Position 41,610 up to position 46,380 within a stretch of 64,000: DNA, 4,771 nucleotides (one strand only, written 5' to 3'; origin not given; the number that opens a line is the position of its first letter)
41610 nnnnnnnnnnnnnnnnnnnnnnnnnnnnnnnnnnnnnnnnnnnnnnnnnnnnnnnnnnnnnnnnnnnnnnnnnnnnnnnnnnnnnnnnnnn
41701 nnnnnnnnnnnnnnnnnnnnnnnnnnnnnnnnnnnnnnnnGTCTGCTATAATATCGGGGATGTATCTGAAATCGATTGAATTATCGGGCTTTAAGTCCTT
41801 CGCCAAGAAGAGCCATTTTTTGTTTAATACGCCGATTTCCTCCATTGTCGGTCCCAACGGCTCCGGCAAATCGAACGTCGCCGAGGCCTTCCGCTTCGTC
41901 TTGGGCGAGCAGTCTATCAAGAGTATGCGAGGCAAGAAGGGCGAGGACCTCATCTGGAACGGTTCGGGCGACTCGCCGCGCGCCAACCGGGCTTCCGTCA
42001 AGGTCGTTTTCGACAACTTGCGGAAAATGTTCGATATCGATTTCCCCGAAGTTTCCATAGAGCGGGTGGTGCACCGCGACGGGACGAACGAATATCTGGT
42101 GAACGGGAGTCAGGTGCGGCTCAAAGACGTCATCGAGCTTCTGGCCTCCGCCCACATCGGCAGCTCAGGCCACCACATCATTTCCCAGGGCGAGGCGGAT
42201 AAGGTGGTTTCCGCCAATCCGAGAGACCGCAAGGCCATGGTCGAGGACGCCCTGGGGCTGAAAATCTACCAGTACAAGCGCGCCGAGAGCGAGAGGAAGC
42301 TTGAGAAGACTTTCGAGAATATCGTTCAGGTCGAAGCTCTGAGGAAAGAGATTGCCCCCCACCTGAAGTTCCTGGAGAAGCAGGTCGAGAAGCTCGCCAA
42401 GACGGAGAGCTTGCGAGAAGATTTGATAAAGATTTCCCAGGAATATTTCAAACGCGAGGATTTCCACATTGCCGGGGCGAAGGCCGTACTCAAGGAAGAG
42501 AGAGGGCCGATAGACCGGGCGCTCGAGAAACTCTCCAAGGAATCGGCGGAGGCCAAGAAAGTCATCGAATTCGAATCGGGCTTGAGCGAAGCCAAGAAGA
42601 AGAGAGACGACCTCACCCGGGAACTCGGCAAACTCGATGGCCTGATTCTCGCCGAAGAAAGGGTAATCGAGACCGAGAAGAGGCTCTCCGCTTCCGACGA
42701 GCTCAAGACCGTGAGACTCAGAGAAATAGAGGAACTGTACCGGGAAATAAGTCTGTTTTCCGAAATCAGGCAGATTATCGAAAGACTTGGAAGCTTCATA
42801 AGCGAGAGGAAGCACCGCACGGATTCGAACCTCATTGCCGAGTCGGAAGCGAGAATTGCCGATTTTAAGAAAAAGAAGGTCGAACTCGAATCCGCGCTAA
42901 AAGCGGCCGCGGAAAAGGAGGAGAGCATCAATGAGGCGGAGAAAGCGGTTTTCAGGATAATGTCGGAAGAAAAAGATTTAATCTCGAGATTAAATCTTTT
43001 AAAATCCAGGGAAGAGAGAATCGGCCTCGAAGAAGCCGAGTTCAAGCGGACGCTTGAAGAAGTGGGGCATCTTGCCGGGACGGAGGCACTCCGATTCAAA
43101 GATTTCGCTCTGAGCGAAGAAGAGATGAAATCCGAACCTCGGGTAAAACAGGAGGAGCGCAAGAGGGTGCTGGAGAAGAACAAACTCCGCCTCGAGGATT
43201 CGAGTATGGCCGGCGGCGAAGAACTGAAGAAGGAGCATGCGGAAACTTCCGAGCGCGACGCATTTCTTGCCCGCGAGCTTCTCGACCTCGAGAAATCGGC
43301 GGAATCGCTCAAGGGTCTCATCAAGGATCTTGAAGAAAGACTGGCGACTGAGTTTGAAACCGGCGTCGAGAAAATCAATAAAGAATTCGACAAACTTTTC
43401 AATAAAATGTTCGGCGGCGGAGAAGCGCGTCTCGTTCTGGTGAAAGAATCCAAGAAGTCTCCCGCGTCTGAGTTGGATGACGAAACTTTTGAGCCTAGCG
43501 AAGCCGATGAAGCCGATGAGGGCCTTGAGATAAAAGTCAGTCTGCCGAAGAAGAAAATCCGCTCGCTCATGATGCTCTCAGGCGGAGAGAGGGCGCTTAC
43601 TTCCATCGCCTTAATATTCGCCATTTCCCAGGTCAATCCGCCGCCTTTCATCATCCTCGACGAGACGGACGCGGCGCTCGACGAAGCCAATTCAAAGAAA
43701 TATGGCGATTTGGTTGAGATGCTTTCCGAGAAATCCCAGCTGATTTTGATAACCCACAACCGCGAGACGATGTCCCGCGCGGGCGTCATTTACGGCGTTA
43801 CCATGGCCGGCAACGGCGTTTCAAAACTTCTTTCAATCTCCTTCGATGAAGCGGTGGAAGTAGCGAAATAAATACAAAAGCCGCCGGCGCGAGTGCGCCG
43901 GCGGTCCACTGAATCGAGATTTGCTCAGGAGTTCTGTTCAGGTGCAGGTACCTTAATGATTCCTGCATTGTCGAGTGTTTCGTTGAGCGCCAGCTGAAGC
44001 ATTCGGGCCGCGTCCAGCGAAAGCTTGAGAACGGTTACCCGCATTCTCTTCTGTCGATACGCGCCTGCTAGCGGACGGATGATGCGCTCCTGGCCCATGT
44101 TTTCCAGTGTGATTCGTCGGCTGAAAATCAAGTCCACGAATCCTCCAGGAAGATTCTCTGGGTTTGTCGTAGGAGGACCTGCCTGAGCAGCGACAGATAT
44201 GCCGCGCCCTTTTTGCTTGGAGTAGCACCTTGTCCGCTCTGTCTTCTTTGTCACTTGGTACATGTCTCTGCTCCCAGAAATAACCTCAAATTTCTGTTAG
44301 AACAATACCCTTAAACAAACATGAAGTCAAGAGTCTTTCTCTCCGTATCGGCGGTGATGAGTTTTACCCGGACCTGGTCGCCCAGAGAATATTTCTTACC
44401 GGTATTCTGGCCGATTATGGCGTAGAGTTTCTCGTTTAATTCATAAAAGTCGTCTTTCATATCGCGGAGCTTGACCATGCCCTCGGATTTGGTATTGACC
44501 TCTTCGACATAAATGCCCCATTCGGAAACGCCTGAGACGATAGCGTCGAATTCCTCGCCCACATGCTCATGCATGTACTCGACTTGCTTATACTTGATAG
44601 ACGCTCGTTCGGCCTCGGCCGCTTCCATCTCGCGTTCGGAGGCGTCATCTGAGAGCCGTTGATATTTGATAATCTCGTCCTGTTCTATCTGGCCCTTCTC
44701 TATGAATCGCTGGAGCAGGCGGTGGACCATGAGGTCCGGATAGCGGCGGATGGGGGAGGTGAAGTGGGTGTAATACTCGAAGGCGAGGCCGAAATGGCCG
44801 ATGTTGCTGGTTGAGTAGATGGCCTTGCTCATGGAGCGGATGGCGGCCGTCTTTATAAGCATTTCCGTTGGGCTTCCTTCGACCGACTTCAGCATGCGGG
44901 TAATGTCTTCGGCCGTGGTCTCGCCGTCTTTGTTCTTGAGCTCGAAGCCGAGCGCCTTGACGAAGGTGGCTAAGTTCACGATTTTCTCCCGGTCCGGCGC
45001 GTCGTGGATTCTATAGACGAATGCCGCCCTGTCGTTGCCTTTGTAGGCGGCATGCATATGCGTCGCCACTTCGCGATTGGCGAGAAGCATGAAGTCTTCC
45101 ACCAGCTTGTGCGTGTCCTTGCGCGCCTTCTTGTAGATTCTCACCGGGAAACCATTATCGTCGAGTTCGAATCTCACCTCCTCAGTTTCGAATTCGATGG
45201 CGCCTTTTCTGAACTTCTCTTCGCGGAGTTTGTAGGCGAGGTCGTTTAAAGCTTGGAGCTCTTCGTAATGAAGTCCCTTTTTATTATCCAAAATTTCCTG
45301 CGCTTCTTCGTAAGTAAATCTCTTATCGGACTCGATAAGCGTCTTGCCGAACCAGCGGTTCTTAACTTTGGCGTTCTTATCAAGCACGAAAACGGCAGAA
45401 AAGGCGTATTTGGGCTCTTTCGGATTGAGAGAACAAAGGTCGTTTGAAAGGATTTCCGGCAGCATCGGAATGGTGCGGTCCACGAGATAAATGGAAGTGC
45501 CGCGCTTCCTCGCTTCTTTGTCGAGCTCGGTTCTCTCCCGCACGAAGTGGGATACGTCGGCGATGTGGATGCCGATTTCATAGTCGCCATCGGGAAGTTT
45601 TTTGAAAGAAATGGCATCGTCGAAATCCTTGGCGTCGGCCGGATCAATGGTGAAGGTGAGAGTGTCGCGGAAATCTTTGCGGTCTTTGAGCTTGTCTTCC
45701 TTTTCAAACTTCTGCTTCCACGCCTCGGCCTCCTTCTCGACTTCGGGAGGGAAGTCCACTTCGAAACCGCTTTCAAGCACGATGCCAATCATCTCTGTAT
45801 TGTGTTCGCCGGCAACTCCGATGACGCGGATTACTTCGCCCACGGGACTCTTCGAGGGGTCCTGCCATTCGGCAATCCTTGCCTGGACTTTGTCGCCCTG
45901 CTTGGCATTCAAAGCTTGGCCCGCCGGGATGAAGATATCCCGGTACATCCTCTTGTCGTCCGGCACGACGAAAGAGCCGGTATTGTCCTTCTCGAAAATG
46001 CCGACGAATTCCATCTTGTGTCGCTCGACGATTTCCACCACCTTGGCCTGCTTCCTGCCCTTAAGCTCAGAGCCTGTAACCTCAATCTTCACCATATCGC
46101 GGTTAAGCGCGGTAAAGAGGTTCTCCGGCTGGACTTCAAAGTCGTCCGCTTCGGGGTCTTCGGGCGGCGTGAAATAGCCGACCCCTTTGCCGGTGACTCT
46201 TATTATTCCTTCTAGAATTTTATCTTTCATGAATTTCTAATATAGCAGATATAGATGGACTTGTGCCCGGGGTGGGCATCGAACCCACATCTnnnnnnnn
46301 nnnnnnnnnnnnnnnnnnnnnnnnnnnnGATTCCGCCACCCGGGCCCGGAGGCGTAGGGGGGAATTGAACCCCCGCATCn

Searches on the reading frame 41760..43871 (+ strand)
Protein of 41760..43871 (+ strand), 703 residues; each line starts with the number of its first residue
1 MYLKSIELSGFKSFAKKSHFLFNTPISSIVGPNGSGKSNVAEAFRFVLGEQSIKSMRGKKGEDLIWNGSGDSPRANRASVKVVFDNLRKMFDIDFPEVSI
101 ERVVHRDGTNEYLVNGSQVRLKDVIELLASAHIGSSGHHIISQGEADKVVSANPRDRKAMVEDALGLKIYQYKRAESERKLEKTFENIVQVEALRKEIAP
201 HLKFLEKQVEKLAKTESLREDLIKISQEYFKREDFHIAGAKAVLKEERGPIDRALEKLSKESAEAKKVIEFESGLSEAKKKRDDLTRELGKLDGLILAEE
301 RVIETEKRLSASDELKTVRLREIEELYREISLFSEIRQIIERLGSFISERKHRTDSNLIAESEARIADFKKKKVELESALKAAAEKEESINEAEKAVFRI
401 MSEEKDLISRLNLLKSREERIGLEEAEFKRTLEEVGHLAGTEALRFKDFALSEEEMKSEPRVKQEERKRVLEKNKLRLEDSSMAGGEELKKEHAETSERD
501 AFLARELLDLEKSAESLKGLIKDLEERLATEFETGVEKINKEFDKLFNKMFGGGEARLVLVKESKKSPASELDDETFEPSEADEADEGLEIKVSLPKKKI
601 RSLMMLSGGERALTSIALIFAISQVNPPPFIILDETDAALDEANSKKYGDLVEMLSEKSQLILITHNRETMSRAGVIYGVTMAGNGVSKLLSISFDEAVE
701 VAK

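Call 76: search_protein_families(library=pfam, proteins=[window:41760-43871:+], max_evalue=0.001)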
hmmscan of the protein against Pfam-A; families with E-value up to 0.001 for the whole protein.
window:41760-43871:+ (703 aa): 5 families
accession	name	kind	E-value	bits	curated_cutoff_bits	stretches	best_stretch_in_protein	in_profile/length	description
PF02463.25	SMC_N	-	2.1e-65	220.7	40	1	2-688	1-219/220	RecF/RecN/SMC N terminal domain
PF13175.12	AAA_15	-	1.3e-10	41.9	32.1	1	1-400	1-271/374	AAA ATPase domain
PF13304.12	AAA_21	-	6.4e-09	36.7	27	1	27-56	2-26/304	AAA domain, putative AbiEii toxin, Type IV TA system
PF13476.12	AAA_23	-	1.2e-08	36.3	27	1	5-228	1-199/201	AAA domain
PF00005.33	ABC_tran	-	1.2e-08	36.1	25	0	27-149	14-117/137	ABC transporter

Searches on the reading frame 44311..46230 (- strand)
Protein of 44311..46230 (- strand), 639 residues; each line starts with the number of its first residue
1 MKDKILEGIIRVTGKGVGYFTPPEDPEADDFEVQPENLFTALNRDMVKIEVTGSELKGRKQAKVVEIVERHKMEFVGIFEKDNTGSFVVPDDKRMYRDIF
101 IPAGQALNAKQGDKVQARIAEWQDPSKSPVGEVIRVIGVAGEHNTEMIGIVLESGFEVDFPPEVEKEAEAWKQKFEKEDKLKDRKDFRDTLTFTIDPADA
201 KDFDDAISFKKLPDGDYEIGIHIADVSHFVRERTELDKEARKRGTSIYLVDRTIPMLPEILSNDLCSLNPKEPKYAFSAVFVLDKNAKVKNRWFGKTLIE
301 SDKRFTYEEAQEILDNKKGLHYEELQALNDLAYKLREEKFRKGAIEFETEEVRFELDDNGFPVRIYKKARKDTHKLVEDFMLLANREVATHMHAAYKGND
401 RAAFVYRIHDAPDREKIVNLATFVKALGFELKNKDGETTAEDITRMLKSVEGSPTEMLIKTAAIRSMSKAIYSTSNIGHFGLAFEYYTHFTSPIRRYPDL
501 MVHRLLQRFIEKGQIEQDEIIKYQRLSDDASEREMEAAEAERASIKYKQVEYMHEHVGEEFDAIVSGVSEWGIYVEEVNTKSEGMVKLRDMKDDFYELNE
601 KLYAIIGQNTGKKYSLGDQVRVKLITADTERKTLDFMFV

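Call 76: search_protein_families(library=pfam, proteins=[window:44311-46230:-], max_evalue=0.001)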
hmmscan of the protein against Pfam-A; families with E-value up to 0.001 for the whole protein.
window:44311-46230:- (639 aa): 6 families
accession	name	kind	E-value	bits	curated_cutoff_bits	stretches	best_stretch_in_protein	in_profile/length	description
PF00773.25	RNB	-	1.8e-113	379.6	29.3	1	184-511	1-325/326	RNB domain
PF17876.7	CSD2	-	8.6e-24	83.9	26.2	1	87-161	1-74/74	Cold shock domain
PF08206.17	OB_RNB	-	3.2e-14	52.8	24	2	87-136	12-58/58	Ribonuclease B OB domain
PF17849.7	OB_Dis3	-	2.3e-09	37.6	22.8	1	87-154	3-76/77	Dis3-like cold-shock domain 2 (CSD2)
PF00575.29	S1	-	6.1e-07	30.2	22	1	557-635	4-70/74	S1 RNA binding domain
PF18614.7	RNase_II_C_S1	-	3.6e-05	24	26.6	0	605-637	24-57/59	RNase II-type exonuclease C-terminal S1 domain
